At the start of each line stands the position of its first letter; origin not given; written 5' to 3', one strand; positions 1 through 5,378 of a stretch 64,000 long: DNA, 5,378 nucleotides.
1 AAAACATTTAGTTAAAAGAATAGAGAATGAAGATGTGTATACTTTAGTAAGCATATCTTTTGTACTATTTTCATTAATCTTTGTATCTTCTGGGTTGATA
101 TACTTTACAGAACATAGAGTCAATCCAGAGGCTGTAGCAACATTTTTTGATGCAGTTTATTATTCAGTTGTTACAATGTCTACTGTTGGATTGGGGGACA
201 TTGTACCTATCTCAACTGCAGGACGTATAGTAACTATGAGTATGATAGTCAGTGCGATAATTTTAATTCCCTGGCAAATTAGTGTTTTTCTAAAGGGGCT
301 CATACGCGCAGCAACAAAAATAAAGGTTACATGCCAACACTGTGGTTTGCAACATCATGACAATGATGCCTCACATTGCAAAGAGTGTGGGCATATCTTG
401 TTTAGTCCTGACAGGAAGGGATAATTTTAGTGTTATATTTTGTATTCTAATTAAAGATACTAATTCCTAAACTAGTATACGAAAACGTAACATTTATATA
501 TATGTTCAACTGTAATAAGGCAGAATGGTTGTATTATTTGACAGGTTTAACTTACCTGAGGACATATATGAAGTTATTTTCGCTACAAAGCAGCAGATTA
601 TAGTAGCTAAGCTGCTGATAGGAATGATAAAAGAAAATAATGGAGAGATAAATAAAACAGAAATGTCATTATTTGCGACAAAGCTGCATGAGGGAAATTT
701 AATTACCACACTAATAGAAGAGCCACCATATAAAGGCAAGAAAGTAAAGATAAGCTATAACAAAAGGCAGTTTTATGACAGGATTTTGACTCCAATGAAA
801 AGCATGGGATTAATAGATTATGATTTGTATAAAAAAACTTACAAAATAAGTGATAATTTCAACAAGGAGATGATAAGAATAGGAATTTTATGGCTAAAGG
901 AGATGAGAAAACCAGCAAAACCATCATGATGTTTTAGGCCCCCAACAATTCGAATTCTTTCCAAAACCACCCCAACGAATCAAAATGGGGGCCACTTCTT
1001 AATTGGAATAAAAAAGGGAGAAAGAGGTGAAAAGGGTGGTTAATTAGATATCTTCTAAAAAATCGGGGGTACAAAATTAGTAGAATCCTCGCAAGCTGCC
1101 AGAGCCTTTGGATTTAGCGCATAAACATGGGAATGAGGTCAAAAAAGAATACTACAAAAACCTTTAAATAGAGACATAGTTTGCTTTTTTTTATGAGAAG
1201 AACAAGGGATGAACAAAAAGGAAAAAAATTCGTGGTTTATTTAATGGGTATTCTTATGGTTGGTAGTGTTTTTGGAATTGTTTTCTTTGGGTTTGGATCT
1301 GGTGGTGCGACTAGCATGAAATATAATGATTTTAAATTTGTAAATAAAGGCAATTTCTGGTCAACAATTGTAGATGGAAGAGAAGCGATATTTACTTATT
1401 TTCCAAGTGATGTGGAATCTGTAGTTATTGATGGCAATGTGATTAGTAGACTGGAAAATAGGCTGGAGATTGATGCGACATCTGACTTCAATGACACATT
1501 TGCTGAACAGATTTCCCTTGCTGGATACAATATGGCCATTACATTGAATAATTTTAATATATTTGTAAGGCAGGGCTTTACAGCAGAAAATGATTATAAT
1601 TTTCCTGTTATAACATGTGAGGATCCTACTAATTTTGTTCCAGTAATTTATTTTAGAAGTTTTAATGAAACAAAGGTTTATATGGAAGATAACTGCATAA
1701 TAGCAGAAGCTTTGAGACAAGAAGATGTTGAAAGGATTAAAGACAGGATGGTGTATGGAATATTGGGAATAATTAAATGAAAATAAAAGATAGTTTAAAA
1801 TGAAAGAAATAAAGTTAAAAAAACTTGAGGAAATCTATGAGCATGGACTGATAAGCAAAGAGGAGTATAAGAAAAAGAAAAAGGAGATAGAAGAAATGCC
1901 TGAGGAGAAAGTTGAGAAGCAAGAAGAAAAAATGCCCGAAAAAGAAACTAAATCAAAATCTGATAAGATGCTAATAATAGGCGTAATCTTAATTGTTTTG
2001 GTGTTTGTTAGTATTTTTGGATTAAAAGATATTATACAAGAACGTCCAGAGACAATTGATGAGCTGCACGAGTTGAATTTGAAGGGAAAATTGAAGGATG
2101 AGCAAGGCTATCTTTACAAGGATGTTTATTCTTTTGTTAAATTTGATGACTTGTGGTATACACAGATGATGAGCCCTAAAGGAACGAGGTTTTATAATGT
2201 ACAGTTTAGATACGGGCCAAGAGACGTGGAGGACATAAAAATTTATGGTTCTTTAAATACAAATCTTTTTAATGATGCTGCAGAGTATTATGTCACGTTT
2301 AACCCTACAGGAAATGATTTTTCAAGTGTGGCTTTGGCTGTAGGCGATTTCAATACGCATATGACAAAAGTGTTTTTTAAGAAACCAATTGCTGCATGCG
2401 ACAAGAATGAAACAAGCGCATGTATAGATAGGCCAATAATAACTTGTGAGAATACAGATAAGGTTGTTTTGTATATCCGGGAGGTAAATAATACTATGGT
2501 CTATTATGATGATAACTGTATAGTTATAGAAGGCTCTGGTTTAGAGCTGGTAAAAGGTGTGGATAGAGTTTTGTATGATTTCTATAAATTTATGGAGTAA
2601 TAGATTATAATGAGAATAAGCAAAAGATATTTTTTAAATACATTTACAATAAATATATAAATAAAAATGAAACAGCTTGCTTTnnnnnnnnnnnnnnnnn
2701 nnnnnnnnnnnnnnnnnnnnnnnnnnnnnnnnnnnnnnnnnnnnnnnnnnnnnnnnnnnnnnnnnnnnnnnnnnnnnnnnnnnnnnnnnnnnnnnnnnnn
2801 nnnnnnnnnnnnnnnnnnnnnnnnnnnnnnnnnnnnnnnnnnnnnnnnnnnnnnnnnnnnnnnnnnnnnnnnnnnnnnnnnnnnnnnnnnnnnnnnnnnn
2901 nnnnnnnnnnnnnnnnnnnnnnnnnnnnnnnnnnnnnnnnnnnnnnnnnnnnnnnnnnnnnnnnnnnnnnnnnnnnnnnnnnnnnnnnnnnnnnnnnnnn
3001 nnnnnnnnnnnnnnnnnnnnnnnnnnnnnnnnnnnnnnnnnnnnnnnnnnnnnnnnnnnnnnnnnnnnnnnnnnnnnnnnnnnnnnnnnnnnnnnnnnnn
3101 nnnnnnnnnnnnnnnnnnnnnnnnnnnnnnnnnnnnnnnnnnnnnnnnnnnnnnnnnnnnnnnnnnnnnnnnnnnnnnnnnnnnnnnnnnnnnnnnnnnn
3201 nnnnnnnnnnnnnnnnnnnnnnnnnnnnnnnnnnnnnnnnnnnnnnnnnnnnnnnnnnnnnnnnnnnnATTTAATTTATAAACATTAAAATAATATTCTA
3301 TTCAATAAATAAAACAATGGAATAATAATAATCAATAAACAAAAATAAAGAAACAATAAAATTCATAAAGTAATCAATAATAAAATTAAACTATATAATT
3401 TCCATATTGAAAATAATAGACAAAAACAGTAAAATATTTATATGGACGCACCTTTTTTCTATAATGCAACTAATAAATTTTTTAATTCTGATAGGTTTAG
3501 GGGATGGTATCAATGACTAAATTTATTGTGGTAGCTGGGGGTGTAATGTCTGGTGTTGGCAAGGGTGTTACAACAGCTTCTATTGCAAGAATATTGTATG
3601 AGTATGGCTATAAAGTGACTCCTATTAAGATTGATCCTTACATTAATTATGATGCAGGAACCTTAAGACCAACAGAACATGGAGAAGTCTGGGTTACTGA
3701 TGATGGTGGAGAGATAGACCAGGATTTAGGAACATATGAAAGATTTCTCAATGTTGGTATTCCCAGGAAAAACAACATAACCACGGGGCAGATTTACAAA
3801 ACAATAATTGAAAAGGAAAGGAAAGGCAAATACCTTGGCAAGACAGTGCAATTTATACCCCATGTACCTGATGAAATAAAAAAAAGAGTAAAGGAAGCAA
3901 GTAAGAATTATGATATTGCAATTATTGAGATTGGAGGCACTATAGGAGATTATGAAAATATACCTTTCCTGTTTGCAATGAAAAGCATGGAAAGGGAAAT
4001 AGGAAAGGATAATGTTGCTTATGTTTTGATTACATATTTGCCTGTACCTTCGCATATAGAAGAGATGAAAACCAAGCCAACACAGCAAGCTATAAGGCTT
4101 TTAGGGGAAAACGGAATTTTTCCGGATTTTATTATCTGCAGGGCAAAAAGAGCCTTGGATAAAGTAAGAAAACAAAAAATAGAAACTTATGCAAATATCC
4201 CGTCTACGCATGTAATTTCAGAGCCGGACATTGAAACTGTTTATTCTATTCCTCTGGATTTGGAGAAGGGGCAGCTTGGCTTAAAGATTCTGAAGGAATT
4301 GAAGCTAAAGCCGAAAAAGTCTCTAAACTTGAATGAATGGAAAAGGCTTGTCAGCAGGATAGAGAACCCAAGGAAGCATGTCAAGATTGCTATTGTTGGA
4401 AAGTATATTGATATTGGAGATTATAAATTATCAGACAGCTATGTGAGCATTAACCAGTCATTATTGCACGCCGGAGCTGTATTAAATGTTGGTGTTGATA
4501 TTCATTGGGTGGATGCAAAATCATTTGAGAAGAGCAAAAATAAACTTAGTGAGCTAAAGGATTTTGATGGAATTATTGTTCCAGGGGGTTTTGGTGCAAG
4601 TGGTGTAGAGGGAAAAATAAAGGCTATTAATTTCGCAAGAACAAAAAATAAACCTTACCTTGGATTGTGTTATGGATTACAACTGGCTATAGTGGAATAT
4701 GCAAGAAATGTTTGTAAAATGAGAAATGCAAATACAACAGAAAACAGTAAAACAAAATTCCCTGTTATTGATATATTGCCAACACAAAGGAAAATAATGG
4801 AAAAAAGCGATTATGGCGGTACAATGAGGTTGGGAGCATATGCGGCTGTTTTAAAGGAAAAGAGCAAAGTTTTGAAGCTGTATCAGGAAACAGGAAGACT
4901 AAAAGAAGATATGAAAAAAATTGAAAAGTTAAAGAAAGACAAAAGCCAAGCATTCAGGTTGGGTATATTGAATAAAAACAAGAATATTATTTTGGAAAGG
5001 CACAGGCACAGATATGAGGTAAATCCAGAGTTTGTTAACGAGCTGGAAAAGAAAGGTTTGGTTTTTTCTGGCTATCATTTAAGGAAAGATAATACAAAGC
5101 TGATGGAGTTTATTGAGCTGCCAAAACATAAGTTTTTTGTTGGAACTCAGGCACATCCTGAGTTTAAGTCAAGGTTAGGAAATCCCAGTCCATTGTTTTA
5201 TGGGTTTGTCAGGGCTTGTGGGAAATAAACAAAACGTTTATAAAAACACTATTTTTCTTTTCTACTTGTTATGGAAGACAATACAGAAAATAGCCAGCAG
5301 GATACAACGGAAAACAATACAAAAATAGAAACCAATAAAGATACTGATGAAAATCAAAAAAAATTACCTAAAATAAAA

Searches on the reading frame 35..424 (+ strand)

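Call 34: search_protein_families(library=pfam, proteins=[window:35-424:+])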
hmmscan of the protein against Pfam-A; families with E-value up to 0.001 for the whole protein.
window:35-424:+ (129 aa): 2 families
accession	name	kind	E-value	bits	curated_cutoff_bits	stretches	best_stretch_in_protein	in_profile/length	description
PF07885.22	Ion_trans_2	-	9.7e-17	61.1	22.5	1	12-87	3-75/79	Ion channel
PF00520.37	Ion_trans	-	5e-05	23.1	25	1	6-78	133-222/241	Ion transport protein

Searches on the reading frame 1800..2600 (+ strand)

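Call 34: search_protein_families(library=pfam, proteins=[window:1800-2600:+])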
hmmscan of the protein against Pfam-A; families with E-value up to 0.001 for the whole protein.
window:1800-2600:+ (266 aa): 1 family
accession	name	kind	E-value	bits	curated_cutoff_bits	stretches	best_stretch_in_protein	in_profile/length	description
PF09851.14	SHOCT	-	0.00015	21.8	27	1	5-30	2-27/28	Short C-terminal domain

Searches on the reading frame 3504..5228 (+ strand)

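Call 34: search_protein_families(library=pfam, proteins=[window:3504-5228:+])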
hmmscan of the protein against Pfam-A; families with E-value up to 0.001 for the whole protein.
window:3504-5228:+ (574 aa): 3 families
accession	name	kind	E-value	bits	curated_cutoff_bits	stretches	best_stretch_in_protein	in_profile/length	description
PF06418.20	CTP_synth_N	-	6.7e-106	353.9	26.1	1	6-268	1-265/265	CTP synthase N-terminus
PF00117.34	GATase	-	1.2e-35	123.4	22.8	1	309-570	2-189/190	Glutamine amidotransferase class-I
PF01656.29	CbiA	-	3.4e-08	33.9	25.4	1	13-516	5-101/125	CobQ/CobB/MinD/ParA nucleotide binding domain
